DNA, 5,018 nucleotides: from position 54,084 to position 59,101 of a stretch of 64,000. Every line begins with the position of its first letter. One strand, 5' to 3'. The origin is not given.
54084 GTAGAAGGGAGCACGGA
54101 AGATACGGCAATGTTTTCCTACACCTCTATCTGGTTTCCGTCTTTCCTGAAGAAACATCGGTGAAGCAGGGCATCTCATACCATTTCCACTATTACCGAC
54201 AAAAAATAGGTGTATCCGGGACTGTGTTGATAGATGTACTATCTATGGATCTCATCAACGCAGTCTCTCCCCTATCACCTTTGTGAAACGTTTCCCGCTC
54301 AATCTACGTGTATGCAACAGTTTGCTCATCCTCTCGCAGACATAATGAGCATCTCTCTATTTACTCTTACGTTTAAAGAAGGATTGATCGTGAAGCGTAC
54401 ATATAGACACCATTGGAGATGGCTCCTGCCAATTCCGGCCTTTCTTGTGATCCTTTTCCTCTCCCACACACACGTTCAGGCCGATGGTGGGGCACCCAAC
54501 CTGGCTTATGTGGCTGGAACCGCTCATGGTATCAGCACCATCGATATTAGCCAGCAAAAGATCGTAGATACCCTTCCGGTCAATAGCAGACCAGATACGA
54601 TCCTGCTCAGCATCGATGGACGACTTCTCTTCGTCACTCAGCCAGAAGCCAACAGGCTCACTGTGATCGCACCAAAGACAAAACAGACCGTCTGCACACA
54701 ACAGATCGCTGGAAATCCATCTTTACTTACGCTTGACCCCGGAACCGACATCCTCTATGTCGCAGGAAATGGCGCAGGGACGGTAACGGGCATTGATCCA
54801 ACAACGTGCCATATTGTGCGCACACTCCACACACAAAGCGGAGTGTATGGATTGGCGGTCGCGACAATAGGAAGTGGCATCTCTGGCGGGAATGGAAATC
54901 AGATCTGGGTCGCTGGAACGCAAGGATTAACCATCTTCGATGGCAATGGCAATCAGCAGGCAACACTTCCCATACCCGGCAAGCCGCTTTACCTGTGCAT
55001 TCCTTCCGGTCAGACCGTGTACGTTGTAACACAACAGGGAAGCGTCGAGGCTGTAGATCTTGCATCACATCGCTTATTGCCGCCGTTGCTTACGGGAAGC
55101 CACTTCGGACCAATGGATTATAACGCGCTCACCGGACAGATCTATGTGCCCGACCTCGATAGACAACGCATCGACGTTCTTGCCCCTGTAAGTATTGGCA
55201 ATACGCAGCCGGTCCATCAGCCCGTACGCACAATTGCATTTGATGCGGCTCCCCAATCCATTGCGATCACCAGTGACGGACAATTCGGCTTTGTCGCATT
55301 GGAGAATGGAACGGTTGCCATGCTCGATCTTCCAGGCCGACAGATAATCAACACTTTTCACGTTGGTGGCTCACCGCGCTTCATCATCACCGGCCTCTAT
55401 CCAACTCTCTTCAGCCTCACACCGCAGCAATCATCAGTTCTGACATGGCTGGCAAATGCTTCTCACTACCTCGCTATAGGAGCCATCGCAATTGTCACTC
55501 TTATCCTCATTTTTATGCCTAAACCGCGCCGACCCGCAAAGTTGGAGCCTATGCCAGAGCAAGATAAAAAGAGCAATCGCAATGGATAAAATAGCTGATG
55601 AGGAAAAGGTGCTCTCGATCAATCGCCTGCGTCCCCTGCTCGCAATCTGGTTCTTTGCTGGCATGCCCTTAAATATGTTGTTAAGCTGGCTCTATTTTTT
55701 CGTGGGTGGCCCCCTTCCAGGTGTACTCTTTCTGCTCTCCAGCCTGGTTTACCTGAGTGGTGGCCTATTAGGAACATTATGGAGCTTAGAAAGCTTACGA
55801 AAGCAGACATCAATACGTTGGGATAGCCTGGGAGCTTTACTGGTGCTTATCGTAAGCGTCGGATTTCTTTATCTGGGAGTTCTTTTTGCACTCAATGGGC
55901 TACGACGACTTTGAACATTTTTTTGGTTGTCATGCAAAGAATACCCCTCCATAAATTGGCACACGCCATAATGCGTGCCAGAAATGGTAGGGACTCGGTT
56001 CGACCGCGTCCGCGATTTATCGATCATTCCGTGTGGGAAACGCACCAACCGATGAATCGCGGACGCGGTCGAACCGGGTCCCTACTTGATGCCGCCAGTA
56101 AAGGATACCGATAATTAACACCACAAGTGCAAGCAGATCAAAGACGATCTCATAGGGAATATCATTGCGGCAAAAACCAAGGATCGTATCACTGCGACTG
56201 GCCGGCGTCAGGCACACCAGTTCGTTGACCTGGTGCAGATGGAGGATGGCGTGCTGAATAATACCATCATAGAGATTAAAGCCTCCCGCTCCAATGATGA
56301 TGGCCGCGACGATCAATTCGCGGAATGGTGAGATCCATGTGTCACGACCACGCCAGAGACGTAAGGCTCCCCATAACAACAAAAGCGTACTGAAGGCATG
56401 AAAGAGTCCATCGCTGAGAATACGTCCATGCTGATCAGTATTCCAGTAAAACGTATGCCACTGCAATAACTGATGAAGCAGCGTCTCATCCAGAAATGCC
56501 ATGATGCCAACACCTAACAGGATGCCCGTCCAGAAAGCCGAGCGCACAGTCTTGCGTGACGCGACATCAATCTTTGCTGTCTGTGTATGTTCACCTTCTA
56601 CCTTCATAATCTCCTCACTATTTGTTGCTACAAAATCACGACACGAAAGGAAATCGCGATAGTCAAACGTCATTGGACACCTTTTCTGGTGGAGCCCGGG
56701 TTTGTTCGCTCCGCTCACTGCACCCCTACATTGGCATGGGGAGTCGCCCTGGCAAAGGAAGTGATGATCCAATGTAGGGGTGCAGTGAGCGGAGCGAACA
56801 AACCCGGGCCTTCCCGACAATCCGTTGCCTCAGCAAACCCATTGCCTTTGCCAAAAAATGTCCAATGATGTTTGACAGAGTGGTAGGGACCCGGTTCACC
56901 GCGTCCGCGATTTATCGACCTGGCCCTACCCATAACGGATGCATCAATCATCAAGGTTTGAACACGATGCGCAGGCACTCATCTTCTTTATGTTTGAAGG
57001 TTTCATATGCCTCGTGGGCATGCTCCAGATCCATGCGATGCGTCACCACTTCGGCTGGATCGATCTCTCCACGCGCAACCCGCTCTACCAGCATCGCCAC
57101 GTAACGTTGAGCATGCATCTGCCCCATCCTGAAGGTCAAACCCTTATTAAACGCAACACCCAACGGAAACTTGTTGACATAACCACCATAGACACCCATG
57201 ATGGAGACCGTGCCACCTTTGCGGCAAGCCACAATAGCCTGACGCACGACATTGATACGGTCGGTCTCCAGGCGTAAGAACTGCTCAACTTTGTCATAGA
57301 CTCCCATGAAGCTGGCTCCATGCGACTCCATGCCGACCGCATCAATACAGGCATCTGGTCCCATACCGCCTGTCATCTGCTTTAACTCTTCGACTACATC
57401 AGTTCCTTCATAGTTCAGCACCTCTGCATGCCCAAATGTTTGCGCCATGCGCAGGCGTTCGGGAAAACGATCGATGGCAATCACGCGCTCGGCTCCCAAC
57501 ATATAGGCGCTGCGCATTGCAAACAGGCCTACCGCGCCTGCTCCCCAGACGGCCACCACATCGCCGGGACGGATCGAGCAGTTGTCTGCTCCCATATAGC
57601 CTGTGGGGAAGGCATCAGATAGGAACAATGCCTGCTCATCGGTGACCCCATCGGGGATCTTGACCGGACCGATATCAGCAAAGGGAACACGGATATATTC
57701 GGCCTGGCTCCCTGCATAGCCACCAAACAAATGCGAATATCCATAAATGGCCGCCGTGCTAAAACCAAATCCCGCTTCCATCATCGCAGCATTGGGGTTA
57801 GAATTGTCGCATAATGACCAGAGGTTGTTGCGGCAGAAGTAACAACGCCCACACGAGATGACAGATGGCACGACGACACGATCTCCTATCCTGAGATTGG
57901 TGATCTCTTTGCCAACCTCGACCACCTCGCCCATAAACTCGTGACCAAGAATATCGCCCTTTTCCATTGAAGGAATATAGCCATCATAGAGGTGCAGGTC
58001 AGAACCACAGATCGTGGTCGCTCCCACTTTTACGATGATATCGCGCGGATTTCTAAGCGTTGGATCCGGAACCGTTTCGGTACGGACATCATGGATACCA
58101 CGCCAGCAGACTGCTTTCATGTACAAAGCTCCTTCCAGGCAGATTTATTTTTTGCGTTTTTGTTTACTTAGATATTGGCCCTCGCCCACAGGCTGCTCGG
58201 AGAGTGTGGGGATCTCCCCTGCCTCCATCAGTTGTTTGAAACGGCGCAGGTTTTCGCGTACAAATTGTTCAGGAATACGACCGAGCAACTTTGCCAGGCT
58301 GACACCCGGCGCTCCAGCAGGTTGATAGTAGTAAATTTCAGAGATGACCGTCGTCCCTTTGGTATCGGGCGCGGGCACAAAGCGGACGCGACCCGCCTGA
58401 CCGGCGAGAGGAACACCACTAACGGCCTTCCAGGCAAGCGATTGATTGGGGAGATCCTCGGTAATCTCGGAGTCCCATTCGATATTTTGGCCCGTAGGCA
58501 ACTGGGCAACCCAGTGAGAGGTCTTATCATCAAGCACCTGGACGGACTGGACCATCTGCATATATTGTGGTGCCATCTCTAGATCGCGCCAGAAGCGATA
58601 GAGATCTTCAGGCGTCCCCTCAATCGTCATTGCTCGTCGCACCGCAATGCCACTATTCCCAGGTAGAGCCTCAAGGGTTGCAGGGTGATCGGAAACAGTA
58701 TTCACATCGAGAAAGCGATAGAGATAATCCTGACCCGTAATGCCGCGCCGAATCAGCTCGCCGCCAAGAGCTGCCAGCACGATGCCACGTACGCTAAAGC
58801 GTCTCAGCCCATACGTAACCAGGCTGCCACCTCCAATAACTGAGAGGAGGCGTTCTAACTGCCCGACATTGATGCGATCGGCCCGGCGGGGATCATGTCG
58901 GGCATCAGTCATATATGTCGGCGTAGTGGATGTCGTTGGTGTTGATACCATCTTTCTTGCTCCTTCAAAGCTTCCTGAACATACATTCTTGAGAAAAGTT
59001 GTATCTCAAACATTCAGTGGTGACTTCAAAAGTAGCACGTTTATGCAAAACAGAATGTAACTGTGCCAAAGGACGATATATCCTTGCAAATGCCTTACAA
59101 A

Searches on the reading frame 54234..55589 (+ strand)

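Call 46: search_protein_families(library=pfam, proteins=[window:54234-55589:+])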
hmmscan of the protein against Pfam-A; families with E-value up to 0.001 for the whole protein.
window:54234-55589:+ (451 aa): 3 families
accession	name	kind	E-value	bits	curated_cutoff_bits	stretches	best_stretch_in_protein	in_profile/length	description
PF21783.3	YNCE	-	2.5e-07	30.8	27.1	1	96-153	262-319/339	YNCE-like beta-propeller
PF25174.1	Beta-prop_THOC3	-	0.00026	20.6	305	0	95-201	66-170/272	THOC3 beta-propeller domain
PF24506.1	KNTC1_N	-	0.00061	19.6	27.1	0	331-374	61-104/376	KNTC1, N-terminal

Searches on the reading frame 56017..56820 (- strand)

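Call 46: search_protein_families(library=pfam, proteins=[window:56017-56820:-])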
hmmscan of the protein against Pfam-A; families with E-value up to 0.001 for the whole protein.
window:56017-56820:- (267 aa): 1 family
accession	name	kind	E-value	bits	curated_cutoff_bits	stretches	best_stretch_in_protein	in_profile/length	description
PF10002.14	DUF2243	-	2e-30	106.2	25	1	99-244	2-139/140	Predicted membrane protein (DUF2243)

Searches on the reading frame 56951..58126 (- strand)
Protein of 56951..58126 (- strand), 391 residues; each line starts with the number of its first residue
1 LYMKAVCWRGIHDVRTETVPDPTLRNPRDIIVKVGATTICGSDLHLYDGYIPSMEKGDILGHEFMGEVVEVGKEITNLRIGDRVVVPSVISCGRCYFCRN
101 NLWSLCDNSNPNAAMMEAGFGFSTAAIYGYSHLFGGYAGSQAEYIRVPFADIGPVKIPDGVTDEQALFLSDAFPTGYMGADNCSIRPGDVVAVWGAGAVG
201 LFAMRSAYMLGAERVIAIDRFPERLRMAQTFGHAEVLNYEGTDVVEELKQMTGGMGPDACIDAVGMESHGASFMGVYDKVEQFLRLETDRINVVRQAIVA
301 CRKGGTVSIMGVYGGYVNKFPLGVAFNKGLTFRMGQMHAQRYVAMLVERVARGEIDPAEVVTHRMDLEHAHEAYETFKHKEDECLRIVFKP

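Call 46: search_protein_families(library=pfam, proteins=[window:56951-58126:-])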
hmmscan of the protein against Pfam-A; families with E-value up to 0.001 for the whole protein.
window:56951-58126:- (391 aa): 3 families
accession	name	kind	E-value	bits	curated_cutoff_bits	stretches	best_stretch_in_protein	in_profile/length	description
PF08240.17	ADH_N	-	1e-24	87.2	23.5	1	27-154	2-101/104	Alcohol dehydrogenase GroES-like domain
PF00107.32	ADH_zinc_N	-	1.9e-20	73.5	31.8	1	198-267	1-69/129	Zinc-binding dehydrogenase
PF01262.27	AlaDh_PNT_C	-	0.00016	21.6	23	1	185-238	26-80/214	Alanine dehydrogenase/PNT, C-terminal domain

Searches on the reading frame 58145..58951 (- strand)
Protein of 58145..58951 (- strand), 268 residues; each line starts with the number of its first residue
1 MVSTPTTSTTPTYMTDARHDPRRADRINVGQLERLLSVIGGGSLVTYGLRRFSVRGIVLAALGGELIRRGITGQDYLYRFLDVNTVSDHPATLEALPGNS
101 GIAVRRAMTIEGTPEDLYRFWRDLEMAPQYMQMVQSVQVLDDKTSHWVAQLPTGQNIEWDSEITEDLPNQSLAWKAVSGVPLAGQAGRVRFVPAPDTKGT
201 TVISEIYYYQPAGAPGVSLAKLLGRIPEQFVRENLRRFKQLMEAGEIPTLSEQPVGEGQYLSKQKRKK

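Call 46: search_protein_families(library=pfam, proteins=[window:58145-58951:-])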
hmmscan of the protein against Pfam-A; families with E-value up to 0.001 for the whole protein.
window:58145-58951:- (268 aa): 3 families
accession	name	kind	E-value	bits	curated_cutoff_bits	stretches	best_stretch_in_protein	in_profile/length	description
PF03364.25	Polyketide_cyc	-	3.2e-11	44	23.4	1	111-228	2-118/126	Polyketide cyclase / dehydrase and lipid transport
PF10604.15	Polyketide_cyc2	-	1e-07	32.8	27.4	1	103-243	3-142/142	Polyketide cyclase / dehydrase and lipid transport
PF11127.14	YgaP-like_TM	-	2.9e-05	24.6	25.3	1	27-86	3-63/66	Inner membrane protein YgaP-like, transmembrane domain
